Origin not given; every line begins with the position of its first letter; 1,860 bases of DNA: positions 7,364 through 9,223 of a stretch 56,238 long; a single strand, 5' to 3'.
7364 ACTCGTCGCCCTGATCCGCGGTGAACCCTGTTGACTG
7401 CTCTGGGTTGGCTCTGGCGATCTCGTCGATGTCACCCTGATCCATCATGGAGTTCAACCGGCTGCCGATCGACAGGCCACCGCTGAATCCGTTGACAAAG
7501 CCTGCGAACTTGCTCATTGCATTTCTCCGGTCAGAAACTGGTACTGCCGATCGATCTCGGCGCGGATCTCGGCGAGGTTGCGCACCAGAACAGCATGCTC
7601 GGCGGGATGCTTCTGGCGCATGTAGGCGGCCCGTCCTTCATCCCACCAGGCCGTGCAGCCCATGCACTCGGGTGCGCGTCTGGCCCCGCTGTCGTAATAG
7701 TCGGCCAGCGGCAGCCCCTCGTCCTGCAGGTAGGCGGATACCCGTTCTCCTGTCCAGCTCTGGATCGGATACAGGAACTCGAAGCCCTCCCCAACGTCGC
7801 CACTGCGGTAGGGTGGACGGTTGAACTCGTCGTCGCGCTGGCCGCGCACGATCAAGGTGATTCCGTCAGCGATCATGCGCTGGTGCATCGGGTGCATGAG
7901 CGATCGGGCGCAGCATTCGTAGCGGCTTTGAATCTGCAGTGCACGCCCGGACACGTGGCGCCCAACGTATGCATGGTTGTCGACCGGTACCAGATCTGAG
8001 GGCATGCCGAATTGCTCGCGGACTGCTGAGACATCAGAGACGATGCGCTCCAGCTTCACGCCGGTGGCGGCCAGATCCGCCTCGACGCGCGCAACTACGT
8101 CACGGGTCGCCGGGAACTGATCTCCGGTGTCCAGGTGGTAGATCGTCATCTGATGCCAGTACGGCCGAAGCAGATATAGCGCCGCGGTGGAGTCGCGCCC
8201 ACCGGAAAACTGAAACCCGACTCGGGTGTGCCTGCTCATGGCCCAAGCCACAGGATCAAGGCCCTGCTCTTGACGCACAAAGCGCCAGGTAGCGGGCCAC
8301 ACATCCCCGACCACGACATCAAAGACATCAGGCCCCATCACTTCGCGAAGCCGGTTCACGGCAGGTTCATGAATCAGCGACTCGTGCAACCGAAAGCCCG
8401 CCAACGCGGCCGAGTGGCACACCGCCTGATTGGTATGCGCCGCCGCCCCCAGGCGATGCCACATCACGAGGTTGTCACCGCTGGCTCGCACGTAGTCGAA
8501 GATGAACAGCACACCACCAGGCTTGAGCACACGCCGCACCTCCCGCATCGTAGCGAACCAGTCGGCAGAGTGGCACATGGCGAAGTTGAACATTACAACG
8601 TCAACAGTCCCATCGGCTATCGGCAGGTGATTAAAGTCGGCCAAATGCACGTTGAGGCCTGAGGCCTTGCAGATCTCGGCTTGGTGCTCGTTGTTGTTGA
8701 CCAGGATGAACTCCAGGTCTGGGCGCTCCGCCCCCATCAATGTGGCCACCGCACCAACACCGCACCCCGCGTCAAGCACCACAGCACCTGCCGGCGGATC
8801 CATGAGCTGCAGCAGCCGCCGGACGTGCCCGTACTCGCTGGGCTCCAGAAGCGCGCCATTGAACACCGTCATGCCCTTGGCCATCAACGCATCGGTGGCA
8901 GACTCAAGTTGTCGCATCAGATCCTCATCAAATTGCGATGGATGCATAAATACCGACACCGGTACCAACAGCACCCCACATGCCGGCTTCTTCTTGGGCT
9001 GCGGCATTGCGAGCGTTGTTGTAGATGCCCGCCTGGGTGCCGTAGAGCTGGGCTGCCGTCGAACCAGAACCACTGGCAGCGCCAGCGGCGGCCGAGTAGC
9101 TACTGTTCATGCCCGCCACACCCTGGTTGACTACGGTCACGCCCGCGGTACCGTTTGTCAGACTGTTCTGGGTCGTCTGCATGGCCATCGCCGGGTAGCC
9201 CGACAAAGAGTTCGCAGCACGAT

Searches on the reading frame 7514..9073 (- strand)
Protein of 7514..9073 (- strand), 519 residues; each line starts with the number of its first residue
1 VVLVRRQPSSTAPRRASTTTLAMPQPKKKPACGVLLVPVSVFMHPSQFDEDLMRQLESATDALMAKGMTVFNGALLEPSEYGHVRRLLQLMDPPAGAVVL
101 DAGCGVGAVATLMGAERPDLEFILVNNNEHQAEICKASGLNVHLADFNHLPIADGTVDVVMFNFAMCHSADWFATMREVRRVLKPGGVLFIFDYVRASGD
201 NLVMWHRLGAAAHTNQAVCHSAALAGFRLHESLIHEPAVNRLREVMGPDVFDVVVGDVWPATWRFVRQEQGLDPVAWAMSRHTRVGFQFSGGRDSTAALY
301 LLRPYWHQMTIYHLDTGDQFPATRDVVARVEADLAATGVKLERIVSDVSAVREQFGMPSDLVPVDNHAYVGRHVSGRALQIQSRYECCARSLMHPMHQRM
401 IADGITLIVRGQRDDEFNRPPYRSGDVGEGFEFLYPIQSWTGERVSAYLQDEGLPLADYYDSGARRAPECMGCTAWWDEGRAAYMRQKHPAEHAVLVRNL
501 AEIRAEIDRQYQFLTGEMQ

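Call 23: search_protein_families(library=phrogs, proteins=[window:7514-9073:-], max_evalue=0.00001)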
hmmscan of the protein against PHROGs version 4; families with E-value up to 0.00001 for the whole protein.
window:7514-9073:- (519 aa): 2 families
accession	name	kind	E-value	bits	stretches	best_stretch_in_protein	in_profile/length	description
phrog_424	-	moron, auxiliary metabolic gene and host takeover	2.8e-36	126.5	2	282-509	160-374/460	phosphoadenosine phosphosulfate reductase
phrog_4752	-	other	5.5e-09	36.7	1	89-201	46-168/241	tRNA methyltransferase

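Call 54: search_protein_families(library=pfam, proteins=[window:7514-9073:-], max_evalue=0.1)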
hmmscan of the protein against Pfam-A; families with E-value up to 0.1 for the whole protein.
window:7514-9073:- (519 aa): 11 families
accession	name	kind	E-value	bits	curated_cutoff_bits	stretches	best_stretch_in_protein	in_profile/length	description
PF08241.18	Methyltransf_11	-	8.7e-17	62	21.2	1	100-191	1-95/95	Methyltransferase domain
PF13649.12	Methyltransf_25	-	4.7e-14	53.3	27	1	99-187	1-97/97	Methyltransferase domain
PF13847.12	Methyltransf_31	-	1.1e-12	48.3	27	1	96-195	4-113/145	Methyltransferase domain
PF13489.12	Methyltransf_23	-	1.3e-12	48.2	27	1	87-218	12-142/164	Methyltransferase domain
PF01507.26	PAPS_reduct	-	2.4e-12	47.7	22.5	1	287-466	4-166/175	Phosphoadenosine phosphosulfate reductase domain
PF08242.18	Methyltransf_12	-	1.5e-11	45.3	30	1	100-189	1-98/98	Methyltransferase domain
PF05148.21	Methyltransf_8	-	5.5e-09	36.7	27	1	93-192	70-157/219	Hypothetical methyltransferase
PF01209.24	Ubie_methyltran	-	7.6e-07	29.1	20.1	1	91-196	43-156/233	ubiE/COQ5 methyltransferase family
PF05175.20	MTS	-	9.4e-05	22.6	23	1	87-191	23-138/170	Methyltransferase small domain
PF07021.18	MetW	-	0.0041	17.2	21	1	94-169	12-88/193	Methionine biosynthesis protein MetW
PF20922.3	Anamorsin_N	-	0.046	13.9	27.1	1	159-227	54-116/163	Anamorsin, N-terminal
